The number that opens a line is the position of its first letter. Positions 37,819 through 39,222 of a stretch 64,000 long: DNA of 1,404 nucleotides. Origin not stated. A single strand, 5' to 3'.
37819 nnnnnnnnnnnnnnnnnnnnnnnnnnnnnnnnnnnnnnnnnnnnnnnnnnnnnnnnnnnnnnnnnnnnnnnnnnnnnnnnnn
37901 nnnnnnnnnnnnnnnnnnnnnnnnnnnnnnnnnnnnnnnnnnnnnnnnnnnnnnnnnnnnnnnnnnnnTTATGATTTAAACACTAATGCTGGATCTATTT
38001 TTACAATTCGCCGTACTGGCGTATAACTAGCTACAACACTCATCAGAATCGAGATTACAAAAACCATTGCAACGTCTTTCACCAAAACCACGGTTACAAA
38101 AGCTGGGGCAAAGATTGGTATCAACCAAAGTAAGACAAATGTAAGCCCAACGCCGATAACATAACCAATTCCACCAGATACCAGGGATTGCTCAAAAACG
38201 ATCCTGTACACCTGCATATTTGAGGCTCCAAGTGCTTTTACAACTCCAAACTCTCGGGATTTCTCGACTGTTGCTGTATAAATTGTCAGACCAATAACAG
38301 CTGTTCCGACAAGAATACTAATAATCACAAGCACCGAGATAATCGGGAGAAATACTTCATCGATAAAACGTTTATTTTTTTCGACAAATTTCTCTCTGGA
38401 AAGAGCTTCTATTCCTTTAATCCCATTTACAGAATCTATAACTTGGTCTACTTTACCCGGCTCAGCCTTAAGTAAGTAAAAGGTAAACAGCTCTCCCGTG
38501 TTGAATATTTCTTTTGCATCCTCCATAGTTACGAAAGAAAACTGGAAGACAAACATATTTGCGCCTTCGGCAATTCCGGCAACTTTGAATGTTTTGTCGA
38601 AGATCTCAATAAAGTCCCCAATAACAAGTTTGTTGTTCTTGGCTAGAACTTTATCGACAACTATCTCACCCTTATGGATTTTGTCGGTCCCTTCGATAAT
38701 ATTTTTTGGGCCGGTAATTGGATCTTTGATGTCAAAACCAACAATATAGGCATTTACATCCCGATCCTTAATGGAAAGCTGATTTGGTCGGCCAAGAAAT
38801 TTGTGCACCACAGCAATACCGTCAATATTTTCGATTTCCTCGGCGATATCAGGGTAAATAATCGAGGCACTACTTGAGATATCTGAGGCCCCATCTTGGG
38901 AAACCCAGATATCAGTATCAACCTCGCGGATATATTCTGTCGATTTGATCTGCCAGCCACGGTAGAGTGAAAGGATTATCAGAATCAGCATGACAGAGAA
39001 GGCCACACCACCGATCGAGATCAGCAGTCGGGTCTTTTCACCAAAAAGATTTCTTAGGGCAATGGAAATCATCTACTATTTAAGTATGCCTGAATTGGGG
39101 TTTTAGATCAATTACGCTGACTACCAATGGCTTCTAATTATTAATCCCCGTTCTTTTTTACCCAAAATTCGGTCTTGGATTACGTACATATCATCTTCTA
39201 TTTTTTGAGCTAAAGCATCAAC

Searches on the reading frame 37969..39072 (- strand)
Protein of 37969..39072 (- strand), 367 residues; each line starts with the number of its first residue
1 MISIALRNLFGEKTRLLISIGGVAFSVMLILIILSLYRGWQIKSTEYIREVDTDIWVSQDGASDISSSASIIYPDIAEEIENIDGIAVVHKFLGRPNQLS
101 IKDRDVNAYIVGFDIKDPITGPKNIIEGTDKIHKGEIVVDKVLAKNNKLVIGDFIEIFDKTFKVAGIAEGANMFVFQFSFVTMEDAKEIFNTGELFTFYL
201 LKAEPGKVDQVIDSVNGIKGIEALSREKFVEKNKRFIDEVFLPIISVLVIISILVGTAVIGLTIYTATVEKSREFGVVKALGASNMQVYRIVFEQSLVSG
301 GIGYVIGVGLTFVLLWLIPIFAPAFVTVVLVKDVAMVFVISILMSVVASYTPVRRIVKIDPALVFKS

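Call 8: search_protein_families(library=pfam, proteins=[window:37969-39072:-], max_evalue=0.001)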
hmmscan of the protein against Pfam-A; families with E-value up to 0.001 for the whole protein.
window:37969-39072:- (367 aa): 2 families
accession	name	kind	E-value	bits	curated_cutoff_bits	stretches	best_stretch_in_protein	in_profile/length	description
PF02687.27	FtsX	-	2.8e-15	56.9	25.5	1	247-361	2-120/120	FtsX-like permease C-terminal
PF12704.14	MacB_PCD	-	4.7e-10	40.5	27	1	17-215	2-204/207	MacB-like periplasmic core domain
